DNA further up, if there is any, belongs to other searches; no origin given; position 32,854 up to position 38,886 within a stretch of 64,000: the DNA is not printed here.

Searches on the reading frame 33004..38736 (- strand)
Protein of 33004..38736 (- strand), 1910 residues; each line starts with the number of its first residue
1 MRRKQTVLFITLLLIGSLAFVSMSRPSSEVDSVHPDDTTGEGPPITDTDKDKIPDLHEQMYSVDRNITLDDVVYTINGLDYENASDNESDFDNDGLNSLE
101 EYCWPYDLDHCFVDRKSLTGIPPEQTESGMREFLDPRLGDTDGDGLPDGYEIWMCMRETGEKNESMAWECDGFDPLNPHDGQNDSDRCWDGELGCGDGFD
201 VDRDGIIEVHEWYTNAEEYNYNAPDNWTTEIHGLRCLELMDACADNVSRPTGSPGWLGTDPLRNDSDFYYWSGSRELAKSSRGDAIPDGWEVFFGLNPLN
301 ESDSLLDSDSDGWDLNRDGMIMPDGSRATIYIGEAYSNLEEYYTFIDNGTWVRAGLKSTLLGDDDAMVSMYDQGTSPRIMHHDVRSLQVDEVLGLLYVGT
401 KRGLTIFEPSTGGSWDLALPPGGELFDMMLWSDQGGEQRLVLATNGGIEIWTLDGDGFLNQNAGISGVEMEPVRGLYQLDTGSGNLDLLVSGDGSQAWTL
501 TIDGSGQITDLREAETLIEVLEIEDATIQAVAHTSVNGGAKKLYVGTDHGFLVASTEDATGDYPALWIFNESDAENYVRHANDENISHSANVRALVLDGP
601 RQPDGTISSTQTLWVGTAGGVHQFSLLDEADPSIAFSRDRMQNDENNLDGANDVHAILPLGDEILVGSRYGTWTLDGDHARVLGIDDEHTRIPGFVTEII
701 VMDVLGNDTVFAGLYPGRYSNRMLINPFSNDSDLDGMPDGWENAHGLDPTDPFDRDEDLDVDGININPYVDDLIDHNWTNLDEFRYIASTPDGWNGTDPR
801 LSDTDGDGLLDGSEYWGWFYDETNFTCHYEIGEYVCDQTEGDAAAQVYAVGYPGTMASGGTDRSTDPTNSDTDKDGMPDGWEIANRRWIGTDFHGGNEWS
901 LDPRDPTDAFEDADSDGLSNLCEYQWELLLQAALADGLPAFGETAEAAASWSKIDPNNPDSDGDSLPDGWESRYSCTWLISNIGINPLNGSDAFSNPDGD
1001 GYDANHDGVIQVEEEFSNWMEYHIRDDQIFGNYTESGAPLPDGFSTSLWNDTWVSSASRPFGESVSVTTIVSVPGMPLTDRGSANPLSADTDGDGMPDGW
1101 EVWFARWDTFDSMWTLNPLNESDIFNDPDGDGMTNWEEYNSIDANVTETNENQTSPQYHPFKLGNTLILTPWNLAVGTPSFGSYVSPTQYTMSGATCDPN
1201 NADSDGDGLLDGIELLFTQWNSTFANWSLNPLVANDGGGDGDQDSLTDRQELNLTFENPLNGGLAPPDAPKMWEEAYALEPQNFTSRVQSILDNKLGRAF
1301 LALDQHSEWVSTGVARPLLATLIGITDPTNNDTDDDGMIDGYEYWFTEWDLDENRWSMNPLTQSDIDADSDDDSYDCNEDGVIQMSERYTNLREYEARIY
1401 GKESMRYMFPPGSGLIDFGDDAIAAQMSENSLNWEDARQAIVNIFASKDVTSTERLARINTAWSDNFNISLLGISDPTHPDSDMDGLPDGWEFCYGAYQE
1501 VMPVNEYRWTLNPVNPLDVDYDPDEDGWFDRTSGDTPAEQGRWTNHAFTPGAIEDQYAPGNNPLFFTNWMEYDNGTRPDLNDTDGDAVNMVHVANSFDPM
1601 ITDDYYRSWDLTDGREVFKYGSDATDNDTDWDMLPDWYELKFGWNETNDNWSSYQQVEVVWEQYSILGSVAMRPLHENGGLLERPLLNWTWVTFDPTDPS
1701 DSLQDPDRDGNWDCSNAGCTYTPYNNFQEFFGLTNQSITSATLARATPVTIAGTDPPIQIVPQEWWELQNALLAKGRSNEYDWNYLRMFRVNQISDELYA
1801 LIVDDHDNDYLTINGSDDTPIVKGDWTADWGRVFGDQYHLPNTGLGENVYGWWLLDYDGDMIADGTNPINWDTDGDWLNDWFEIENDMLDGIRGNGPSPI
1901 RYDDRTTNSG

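Call 5: search_protein_families(library=pfam, proteins=[window:33004-38736:-], max_evalue=0.01)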
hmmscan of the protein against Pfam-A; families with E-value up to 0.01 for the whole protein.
window:33004-38736:- (1910 aa): 1 family
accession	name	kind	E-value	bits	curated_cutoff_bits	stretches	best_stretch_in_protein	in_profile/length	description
PF18884.5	TSP3_bac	-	0.0066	16.7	25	1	1090-1102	1-13/22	Bacterial TSP3 repeat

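Call 64: search_protein_families(library=pfam, proteins=[window:33004-38736:-], max_evalue=1)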
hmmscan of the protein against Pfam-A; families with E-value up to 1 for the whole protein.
window:33004-38736:- (1910 aa): 1 family
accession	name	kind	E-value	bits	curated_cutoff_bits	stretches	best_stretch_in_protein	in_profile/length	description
PF18884.5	TSP3_bac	-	0.0066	16.7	25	3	1090-1102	1-13/22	Bacterial TSP3 repeat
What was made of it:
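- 33004..38736 (-): g1910: 1910-aa secreted, acidic protein (12.9% Asp) with weak TSP3-like repeats. It is enriched in N-x-S/T sequons across the whole order and is the best candidate for a heavily N-glycosylated coat protein. TSP3_bac hit is weak (calls 5, 64).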
